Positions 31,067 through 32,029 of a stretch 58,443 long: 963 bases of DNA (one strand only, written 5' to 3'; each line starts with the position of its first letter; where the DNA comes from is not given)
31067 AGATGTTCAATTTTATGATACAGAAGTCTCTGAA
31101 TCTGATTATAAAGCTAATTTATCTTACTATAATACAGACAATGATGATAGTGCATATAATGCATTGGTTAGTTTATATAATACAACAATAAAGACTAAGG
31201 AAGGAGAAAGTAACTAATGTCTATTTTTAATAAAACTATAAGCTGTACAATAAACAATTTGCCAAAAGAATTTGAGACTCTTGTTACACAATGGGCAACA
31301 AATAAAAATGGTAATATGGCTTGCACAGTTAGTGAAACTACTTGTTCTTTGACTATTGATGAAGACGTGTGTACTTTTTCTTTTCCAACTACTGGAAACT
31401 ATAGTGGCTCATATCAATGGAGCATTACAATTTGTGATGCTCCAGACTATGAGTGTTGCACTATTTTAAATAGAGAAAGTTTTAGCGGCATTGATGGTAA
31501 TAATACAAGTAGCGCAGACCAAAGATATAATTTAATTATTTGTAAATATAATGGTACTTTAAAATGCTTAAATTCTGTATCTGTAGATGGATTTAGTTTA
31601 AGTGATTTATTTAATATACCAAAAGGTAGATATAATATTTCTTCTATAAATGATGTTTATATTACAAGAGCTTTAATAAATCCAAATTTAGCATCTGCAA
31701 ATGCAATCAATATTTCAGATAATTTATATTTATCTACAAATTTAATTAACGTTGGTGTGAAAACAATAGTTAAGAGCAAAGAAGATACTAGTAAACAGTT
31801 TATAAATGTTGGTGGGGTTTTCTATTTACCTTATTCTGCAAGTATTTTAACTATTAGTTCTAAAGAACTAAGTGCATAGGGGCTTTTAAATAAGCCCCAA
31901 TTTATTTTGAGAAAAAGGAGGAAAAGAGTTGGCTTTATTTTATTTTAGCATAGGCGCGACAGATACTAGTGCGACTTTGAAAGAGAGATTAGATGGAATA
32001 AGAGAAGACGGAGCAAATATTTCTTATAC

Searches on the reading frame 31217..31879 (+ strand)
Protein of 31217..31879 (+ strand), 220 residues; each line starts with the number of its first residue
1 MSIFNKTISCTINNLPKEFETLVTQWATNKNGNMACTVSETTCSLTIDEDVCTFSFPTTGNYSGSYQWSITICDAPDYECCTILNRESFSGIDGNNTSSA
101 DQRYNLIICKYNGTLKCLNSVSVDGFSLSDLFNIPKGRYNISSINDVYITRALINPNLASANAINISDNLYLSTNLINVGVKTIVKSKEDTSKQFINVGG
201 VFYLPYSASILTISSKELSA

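Call 5: search_protein_families(library=pfam, proteins=[window:31217-31879:+], max_evalue=1)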
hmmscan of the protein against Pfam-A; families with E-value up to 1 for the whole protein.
window:31217-31879:+ (220 aa): 0 families

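Call 6: search_protein_families(library=phrogs, proteins=[window:31217-31879:+], max_evalue=1)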
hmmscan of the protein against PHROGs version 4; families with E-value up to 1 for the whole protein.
window:31217-31879:+ (220 aa): 2 families
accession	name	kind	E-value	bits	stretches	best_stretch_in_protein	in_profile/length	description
phrog_36389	-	unknown function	0.14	13.2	1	140-169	28-57/68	-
phrog_6003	-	unknown function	0.24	12.4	1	8-50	7-49/90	-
